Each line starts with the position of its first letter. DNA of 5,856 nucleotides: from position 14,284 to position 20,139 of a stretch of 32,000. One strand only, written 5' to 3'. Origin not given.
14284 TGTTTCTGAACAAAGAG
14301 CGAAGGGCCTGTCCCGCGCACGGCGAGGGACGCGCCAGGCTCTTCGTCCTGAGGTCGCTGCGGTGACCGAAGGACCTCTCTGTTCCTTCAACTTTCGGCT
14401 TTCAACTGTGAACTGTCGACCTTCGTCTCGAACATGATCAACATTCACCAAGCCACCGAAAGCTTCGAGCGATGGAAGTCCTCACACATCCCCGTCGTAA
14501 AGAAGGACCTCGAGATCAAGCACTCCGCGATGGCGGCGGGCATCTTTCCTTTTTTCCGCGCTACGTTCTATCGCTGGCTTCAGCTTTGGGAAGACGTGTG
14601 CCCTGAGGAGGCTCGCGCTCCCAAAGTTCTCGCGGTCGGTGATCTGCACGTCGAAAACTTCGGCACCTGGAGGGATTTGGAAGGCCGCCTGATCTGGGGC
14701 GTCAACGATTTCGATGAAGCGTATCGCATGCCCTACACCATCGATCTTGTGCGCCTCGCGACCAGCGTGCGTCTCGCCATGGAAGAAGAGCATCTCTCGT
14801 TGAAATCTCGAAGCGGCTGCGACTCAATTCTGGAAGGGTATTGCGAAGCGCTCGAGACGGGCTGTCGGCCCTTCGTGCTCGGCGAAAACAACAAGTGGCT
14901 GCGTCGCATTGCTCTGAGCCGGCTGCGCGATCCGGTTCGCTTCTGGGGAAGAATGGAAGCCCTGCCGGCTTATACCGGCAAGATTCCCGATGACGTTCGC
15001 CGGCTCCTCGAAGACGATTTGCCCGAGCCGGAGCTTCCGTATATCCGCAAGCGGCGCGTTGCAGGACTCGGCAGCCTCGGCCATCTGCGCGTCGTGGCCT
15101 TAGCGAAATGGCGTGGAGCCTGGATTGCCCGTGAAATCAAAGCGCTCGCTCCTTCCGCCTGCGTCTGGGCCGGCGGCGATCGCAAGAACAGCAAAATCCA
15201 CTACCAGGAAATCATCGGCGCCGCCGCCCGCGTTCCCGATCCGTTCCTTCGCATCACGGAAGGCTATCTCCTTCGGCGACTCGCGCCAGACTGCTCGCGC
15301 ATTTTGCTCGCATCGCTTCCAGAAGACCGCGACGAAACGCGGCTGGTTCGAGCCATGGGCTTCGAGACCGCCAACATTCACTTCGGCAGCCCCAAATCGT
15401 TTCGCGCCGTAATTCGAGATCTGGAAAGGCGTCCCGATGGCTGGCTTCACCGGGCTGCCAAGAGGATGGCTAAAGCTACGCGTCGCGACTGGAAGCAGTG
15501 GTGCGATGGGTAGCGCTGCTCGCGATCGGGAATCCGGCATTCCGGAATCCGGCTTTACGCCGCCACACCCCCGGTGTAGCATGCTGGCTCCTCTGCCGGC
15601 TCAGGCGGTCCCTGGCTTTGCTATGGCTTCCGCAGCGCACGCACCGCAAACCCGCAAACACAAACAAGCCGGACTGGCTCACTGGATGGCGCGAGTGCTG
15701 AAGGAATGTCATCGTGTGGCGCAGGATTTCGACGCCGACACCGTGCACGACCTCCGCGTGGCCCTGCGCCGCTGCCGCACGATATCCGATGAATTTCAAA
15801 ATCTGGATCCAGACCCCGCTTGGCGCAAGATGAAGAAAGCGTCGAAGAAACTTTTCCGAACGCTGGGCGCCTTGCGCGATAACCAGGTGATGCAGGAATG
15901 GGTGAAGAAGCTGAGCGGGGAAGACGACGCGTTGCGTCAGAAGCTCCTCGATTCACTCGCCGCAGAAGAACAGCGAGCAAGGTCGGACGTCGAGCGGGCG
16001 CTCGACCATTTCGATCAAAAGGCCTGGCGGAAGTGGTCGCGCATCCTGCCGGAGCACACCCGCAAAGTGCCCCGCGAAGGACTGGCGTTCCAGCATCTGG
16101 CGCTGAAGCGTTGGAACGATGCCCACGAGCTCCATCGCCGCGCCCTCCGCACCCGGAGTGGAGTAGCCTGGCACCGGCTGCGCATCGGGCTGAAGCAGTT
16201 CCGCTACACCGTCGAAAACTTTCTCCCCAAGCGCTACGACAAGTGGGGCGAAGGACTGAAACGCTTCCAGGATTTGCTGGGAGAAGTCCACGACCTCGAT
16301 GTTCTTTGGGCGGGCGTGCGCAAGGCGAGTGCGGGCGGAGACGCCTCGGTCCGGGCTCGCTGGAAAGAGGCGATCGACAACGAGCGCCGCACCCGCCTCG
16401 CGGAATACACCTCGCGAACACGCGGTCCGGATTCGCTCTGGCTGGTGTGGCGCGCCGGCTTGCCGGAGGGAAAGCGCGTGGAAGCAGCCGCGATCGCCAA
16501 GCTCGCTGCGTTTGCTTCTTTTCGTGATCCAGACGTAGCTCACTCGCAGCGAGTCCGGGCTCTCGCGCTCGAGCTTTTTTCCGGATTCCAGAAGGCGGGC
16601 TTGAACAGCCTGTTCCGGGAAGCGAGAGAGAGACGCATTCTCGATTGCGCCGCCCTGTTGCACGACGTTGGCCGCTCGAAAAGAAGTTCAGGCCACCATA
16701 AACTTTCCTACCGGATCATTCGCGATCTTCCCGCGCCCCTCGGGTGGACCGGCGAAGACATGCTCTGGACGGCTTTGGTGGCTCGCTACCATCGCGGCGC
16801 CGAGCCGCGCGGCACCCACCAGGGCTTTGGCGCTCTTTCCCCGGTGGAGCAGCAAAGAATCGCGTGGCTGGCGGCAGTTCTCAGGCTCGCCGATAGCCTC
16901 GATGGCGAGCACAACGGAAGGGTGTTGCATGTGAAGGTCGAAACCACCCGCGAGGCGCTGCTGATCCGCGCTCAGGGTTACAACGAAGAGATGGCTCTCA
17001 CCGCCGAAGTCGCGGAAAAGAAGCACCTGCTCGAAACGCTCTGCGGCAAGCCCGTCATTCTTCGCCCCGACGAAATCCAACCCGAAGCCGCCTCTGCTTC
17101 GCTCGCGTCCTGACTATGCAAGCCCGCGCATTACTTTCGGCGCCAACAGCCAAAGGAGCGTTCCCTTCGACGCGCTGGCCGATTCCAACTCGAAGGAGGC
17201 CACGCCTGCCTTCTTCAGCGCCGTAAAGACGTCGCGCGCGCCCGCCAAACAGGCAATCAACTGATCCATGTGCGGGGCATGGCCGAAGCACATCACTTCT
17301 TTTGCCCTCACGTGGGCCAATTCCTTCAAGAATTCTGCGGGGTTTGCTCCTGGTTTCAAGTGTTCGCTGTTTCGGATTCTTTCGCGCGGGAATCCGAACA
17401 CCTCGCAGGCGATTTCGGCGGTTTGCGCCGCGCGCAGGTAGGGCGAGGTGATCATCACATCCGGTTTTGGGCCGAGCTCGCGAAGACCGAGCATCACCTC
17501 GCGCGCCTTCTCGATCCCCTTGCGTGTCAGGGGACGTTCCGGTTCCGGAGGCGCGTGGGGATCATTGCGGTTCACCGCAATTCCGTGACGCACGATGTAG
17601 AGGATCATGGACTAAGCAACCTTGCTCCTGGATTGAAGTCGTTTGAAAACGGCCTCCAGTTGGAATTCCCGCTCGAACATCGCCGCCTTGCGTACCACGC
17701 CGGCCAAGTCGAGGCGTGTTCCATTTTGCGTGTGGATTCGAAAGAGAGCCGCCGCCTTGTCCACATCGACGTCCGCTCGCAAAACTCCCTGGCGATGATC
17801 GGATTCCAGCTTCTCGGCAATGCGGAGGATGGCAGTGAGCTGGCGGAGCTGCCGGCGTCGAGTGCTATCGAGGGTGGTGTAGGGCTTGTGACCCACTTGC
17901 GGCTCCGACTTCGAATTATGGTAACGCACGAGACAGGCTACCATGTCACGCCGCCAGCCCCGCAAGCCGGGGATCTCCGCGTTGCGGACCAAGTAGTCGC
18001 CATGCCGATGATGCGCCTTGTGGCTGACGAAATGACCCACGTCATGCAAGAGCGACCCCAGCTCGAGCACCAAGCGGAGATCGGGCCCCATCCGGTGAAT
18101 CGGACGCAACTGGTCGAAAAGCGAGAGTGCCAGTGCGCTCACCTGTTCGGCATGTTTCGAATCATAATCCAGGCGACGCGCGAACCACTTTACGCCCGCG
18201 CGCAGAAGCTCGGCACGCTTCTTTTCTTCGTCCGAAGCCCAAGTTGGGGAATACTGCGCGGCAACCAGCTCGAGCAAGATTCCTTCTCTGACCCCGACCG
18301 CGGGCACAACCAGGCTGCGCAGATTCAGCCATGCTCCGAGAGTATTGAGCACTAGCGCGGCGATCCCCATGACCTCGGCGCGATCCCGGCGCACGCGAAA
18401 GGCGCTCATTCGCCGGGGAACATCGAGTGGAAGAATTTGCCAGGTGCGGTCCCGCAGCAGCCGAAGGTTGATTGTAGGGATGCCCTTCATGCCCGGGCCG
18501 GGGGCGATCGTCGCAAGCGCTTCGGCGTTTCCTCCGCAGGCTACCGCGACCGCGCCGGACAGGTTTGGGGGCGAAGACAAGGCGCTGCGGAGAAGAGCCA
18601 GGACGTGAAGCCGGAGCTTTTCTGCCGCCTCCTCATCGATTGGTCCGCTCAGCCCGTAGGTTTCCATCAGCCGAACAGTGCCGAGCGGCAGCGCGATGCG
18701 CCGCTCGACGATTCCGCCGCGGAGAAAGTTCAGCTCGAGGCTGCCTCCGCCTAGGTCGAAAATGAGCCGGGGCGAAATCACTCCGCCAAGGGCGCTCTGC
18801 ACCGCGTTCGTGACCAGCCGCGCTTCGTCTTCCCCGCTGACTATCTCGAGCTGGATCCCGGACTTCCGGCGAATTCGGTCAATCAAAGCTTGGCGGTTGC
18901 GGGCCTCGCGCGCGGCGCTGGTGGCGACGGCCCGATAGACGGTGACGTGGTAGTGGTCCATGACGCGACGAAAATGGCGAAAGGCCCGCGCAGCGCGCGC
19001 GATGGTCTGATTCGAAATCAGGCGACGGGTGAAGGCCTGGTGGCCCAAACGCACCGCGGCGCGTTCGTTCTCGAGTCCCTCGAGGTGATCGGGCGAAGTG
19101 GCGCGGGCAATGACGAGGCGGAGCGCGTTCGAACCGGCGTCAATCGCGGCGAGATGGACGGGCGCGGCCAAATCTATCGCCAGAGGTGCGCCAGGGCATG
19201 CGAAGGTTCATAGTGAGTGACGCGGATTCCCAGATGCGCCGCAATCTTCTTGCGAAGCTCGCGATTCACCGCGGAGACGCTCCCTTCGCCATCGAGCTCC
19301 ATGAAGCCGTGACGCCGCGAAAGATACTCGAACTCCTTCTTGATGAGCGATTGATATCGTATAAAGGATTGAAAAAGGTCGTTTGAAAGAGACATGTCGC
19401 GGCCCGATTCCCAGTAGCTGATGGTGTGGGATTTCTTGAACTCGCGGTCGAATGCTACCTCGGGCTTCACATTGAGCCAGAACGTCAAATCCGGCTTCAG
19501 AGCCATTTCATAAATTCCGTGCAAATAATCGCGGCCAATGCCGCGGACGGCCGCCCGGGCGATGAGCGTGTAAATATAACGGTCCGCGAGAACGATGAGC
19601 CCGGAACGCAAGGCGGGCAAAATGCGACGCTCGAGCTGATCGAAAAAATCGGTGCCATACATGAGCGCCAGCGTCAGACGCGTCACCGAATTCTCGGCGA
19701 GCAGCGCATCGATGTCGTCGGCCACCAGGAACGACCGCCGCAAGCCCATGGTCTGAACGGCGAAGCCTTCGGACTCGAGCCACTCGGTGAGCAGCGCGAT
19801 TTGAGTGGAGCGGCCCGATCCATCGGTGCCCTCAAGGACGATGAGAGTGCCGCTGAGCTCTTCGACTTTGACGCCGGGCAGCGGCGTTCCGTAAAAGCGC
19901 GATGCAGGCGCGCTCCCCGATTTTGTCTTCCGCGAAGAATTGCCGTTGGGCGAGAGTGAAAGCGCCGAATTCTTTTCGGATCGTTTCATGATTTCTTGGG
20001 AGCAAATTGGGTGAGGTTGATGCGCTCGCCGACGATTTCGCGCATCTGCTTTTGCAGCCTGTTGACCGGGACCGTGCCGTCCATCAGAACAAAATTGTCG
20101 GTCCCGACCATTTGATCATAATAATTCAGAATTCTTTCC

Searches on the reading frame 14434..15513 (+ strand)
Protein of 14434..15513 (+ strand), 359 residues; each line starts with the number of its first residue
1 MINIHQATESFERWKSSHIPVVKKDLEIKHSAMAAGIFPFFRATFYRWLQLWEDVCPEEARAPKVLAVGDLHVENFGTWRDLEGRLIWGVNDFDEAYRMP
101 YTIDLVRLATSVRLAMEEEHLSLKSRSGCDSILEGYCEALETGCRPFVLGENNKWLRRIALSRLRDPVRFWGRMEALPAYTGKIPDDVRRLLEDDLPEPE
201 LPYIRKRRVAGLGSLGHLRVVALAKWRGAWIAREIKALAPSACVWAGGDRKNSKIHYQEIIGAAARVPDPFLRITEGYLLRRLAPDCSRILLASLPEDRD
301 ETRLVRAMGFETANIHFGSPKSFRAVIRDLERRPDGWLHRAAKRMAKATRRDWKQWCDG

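Call 10: search_protein_families(library=pfam, proteins=[window:14434-15513:+], max_evalue=0.01)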
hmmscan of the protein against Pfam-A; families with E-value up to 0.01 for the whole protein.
window:14434-15513:+ (359 aa): 1 family
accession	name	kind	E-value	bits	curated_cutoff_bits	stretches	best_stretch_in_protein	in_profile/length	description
PF10009.15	DUF2252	-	1.5e-30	107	22.3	2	23-142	3-120/392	Uncharacterized protein conserved in bacteria (DUF2252)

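Call 18: find_encoding_contigs(protein=window:14434-15513:+, flank=10000, max_places=10)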
Protein window:14434-15513:+ (359 aa): no gene with exactly this product is on record in the collection.

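Call 21: find_homologous_proteins(query=window:14434-15513:+, max_evalue=1e-20)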
Query window:14434-15513:+ (359 aa): 8000 proteins with E <= 1e-20 among 8000 candidates; the best 120 are listed.
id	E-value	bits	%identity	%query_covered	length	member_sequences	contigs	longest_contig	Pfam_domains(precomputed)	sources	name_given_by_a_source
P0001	1.6e-245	832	100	100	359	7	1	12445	PF10009.16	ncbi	ncbi:MAG: DUF2252 family protein [Candidatus Acidiferrales bacterium]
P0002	3.8e-166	571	67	99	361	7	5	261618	PF10009.16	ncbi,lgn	ncbi:MAG: DUF2252 family protein [Candidatus Acidiferrales bacterium]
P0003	1.5e-163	562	69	99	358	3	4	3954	PF10009.16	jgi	jgi:hypothetical protein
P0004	3.7e-159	548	68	99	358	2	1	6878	PF10009.16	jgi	jgi:uncharacterized protein (DUF2252 family)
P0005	3.1e-158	545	67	99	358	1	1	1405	PF10009.16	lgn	-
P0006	1.5e-157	543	66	99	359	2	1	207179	PF10009.16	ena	-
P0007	1.6e-157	542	65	99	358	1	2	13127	PF10009.16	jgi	jgi:hypothetical protein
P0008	2.3e-157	542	65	99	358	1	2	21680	PF10009.16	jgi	jgi:hypothetical protein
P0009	2.5e-157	542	65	99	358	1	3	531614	PF10009.16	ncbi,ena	ncbi:MAG: DUF2252 family protein [Candidatus Acidiferrales bacterium]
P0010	2.8e-157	542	67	100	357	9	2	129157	PF10009.16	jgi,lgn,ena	jgi:hypothetical protein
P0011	3.2e-157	541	65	99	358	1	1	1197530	PF10009.16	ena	-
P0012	3.6e-157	541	65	100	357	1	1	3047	PF10009.16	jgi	jgi:Uncharacterized protein conserved in bacteria (DUF2252)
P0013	4.0e-157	541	65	99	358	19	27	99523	PF10009.16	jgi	jgi:hypothetical protein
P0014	8.0e-157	540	65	99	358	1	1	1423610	PF10009.16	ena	-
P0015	9.2e-157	540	65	100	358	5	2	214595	PF10009.16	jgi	jgi:hypothetical protein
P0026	2.7e-154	532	83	77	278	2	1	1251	PF10009.16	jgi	jgi:Uncharacterized protein conserved in bacteria (DUF2252)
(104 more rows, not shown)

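Call 22: find_encoding_contigs(protein=P0001, flank=10000, max_places=10)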
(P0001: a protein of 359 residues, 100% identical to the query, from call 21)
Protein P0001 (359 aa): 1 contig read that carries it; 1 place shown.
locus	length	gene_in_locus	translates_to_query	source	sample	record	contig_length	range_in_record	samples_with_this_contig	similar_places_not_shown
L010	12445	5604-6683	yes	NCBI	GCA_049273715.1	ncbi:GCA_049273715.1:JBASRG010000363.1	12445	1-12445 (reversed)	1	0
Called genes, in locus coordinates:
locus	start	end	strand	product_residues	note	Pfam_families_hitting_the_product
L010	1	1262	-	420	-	PF00202:Aminotran_3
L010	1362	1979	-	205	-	PF08332:CaMKII_AD (weak), PF13474:SnoaL_3, PF14534:DUF4440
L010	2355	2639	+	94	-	-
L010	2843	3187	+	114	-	PF07238:PilZ (weak)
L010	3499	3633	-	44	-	-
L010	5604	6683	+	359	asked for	PF10009:DUF2252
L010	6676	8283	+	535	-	PF05235:CHAD, PF21447:Ppx-GppA_III, PF01966:HD (weak)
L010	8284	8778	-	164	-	PF00300:His_Phos_1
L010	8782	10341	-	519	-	PF02541:Ppx-GppA, PF21447:Ppx-GppA_III, PF01966:HD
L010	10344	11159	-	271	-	PF02223:Thymidylate_kin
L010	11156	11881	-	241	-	PF02223:Thymidylate_kin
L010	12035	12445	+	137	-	PF03976:PPK2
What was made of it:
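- The gene caller made no call here in the NCBI MAG (call 22).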

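Call 23: find_encoding_contigs(protein=P0002, flank=10000, max_places=6)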
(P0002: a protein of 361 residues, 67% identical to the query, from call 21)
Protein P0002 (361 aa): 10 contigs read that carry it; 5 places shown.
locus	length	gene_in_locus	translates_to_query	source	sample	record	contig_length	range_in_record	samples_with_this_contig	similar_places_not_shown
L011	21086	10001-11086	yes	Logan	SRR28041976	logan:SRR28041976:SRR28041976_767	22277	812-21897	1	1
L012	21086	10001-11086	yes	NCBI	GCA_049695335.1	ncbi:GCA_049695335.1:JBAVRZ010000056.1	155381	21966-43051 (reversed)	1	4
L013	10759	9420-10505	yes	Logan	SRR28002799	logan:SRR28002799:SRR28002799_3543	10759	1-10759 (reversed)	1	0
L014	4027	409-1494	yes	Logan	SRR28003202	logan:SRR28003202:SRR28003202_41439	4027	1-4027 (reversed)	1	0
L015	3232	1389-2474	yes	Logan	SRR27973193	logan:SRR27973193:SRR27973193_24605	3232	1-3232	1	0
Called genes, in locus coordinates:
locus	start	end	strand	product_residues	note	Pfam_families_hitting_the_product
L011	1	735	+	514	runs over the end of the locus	?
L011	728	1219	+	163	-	PF00111:Fer2, PF01799:Fer2_2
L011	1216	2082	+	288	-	PF00941:FAD_binding_5, PF03450:CO_deh_flav_C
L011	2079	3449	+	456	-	PF01979:Amidohydro_1, PF07969:Amidohydro_3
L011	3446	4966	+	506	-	PF03561:Allantoicase, PF09349:OHCU_decarbox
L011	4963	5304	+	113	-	PF00576:Transthyretin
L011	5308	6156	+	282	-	PF01014:Uricase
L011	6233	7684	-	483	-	PF22484:DUF6986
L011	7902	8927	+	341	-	PF00072:Response_reg, PF13487:HD_5, PF01966:HD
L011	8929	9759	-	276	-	PF02634:FdhD-NarQ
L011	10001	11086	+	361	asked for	PF10009:DUF2252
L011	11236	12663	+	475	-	PF05235:CHAD, PF01966:HD, PF21447:Ppx-GppA_III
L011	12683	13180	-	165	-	PF00300:His_Phos_1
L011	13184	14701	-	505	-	PF02541:Ppx-GppA, PF21447:Ppx-GppA_III, PF01966:HD (weak)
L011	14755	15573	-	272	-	PF02223:Thymidylate_kin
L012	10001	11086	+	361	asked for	PF10009:DUF2252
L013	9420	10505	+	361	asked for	PF10009:DUF2252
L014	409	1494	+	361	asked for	PF10009:DUF2252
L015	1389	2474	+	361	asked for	PF10009:DUF2252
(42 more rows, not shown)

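Call 77: find_encoding_contigs(protein=P0026, flank=10000, max_places=4)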
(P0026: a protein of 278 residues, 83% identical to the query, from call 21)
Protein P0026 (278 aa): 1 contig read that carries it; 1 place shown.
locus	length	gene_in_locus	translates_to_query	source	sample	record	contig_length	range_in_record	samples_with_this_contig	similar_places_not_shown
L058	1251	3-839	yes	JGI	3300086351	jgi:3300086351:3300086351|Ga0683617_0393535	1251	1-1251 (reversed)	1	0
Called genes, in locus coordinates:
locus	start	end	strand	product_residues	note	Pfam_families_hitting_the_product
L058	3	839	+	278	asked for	PF10009:DUF2252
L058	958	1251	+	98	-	?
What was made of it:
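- Tried and rejected: L058 (DUF2252, 83% aa) covers only the 3' part of the gene and gives no upstream sequence (call 77).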

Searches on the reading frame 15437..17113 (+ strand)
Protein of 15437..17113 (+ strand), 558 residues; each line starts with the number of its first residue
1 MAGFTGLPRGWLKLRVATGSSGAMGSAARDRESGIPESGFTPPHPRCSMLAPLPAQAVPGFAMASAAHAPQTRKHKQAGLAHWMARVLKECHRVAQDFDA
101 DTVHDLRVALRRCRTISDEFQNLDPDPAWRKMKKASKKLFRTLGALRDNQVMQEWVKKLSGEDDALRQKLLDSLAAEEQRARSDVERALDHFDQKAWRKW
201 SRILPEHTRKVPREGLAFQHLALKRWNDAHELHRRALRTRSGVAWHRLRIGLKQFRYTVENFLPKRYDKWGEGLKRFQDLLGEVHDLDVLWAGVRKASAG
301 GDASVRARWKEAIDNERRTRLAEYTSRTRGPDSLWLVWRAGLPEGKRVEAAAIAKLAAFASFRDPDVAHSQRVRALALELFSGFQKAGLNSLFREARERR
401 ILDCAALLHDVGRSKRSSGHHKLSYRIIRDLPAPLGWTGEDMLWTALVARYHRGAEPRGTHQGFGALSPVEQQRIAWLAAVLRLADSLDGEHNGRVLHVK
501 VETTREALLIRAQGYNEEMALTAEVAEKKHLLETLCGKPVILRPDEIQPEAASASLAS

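Call 10: search_protein_families(library=pfam, proteins=[window:15437-17113:+], max_evalue=0.01)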
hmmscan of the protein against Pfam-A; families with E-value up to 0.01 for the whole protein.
window:15437-17113:+ (558 aa): 3 families
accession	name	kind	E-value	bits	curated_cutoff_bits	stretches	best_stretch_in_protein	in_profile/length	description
PF05235.19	CHAD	-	7.7e-31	108.3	25.6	1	84-291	7-224/228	CHAD domain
PF21447.3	Ppx-GppA_III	-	5.9e-17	62.5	27.3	1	366-523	16-170/177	Ppx/GppA phosphatase, domain III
PF01966.28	HD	-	1.7e-07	32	22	1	369-489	4-114/116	HD domain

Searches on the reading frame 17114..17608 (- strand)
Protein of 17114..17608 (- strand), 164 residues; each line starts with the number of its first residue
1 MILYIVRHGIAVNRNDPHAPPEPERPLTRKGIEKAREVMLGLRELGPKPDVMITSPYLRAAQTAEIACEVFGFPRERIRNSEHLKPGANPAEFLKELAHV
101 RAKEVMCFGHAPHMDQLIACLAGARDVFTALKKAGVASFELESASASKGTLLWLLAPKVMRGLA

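Call 10: search_protein_families(library=pfam, proteins=[window:17114-17608:-], max_evalue=0.01)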
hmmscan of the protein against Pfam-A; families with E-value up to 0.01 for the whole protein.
window:17114-17608:- (164 aa): 1 family
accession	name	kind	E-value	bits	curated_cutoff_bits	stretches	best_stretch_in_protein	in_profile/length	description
PF00300.27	His_Phos_1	-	3.4e-09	37.1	21.7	1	3-74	1-70/194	Histidine phosphatase superfamily (branch 1)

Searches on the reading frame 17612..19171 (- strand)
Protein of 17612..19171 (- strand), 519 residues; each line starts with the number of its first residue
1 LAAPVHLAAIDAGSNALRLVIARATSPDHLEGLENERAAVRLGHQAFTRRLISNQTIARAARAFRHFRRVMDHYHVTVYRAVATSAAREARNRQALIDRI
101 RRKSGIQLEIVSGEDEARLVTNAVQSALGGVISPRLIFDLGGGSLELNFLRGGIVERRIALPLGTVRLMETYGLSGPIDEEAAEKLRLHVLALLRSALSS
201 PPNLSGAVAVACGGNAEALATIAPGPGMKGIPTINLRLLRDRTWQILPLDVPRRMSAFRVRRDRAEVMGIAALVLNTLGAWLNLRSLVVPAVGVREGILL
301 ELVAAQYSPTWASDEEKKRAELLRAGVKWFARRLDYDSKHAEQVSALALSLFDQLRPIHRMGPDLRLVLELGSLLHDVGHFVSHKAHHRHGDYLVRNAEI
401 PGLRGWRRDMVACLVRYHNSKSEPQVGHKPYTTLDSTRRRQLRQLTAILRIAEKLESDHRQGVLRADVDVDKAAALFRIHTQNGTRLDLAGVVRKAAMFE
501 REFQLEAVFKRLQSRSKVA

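Call 10: search_protein_families(library=pfam, proteins=[window:17612-19171:-], max_evalue=0.01)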
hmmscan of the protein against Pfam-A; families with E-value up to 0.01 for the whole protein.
window:17612-19171:- (519 aa): 3 families
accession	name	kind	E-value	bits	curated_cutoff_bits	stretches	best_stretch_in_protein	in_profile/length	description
PF02541.22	Ppx-GppA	-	4.8e-39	135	27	1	28-303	8-282/285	Ppx/GppA phosphatase family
PF21447.3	Ppx-GppA_III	-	6.8e-27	94.9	27.3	1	327-471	6-148/177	Ppx/GppA phosphatase, domain III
PF01966.28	HD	-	2e-07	31.8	22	1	339-456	3-114/116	HD domain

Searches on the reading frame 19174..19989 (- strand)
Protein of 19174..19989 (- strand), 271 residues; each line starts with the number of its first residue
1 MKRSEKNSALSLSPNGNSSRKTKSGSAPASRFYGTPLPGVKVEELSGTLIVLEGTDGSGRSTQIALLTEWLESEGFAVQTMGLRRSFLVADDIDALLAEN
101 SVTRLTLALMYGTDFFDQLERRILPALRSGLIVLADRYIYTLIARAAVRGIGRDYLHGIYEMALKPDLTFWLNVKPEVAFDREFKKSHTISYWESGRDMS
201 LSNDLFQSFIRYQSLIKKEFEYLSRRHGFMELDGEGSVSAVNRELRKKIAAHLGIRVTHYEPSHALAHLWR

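Call 10: search_protein_families(library=pfam, proteins=[window:19174-19989:-], max_evalue=0.01)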
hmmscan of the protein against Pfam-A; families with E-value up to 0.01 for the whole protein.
window:19174-19989:- (271 aa): 1 family
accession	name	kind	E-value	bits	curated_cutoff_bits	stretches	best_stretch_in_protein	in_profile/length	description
PF02223.23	Thymidylate_kin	-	7.5e-19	68.6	27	1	52-217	1-164/185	Thymidylate kinase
